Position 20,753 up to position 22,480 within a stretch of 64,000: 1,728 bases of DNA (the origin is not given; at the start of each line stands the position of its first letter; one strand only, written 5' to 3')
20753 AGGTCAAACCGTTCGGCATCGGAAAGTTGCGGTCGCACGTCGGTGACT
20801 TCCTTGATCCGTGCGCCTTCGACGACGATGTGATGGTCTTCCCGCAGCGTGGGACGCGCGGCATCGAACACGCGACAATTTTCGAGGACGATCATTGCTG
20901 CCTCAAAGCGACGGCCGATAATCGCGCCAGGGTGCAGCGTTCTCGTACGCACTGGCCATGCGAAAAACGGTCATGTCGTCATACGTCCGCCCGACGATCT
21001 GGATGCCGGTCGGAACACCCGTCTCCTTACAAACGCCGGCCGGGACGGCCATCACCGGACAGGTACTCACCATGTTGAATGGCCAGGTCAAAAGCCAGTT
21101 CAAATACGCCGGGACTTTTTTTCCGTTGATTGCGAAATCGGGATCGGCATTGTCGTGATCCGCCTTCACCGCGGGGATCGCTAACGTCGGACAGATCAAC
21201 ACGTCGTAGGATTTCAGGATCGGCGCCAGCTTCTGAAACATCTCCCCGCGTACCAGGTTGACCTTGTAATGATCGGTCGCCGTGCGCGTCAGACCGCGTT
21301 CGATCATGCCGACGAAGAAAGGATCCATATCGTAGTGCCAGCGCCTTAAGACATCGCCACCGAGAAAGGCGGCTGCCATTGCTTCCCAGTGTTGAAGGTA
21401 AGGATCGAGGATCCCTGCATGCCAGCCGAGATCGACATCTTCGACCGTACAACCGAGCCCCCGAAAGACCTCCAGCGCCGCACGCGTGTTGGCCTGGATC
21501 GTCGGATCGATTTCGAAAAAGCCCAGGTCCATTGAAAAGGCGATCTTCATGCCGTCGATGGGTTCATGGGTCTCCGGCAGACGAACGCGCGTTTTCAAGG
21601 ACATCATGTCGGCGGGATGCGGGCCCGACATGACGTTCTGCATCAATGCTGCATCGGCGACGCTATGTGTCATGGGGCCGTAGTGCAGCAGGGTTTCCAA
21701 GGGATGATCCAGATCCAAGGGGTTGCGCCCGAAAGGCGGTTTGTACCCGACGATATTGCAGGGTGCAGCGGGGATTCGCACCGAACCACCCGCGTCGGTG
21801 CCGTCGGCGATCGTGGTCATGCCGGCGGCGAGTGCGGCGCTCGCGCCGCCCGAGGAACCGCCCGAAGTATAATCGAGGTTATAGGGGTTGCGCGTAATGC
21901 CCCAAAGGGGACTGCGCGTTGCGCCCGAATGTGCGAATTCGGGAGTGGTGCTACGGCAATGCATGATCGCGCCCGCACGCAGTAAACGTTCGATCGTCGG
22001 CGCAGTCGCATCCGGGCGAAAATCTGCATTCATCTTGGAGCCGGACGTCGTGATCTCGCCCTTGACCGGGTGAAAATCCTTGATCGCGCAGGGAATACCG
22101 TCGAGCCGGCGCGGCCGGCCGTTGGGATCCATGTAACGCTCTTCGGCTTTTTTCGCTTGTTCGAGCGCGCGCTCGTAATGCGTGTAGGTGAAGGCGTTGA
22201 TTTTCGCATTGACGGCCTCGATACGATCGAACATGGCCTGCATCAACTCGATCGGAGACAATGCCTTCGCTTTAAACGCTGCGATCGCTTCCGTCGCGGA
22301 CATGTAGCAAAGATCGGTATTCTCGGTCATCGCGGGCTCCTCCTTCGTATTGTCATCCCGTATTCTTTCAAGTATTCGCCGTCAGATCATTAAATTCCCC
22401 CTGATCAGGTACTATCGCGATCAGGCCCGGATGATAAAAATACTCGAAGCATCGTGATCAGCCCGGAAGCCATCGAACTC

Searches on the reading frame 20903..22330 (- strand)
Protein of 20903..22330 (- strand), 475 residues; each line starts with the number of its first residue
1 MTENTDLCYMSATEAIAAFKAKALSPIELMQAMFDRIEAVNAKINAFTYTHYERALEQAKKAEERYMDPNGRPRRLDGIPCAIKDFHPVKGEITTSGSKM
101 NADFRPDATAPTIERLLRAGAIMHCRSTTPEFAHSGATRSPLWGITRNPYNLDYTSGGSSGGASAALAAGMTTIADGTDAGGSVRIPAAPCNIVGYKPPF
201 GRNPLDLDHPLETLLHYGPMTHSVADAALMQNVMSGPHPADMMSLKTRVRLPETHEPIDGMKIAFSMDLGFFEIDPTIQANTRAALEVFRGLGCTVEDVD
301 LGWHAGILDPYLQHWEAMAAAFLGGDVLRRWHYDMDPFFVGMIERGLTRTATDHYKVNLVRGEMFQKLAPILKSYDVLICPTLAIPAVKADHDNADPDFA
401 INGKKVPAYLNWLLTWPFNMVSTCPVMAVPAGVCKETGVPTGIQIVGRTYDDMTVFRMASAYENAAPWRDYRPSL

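Call 15: search_protein_families(library=pfam, proteins=[window:20903-22330:-])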
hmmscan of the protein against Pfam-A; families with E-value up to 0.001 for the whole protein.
window:20903-22330:- (475 aa): 1 family
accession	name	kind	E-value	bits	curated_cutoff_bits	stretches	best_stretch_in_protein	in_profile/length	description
PF01425.27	Amidase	-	1.6e-85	288.3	27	1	28-455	1-444/445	Amidase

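Call 81: find_encoding_contigs(protein=window:20903-22330:-, flank=8000, max_places=8)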
Protein window:20903-22330:- (475 aa): 5 contigs read that carry it; 4 places shown.
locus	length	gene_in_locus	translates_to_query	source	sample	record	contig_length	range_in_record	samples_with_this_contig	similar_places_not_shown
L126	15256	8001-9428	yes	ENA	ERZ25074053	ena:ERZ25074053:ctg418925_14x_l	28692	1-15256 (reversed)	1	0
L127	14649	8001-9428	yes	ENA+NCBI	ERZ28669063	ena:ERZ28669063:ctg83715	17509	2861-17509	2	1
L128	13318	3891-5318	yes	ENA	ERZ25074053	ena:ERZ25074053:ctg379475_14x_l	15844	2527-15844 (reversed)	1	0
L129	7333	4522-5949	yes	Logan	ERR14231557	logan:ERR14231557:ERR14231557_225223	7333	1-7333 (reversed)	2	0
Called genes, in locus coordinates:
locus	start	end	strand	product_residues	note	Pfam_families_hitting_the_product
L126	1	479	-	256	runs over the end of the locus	PF01695:IstB_IS21, PF00308:Bac_DnaA (weak)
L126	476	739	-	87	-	-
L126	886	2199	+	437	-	PF13701:DDE_Tnp_1_4, PF01609:DDE_Tnp_1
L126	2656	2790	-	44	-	-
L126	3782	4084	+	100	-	PF09723:Zn_ribbon_8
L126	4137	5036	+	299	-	PF04909:Amidohydro_2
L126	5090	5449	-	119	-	PF10415:FumaraseC_C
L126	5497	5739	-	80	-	-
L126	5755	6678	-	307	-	PF01522:Polysacc_deac_1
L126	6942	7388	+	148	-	PF12973:Cupin_7, PF07883:Cupin_2 (weak)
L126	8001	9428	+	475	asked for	PF01425:Amidase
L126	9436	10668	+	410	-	PF01979:Amidohydro_1, PF07969:Amidohydro_3 (weak)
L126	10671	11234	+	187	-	PF01717:Meth_synt_2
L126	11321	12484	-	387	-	PF01717:Meth_synt_2 (weak)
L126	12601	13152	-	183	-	-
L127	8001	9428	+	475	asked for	PF01425:Amidase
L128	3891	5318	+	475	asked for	PF01425:Amidase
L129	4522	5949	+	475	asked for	PF01425:Amidase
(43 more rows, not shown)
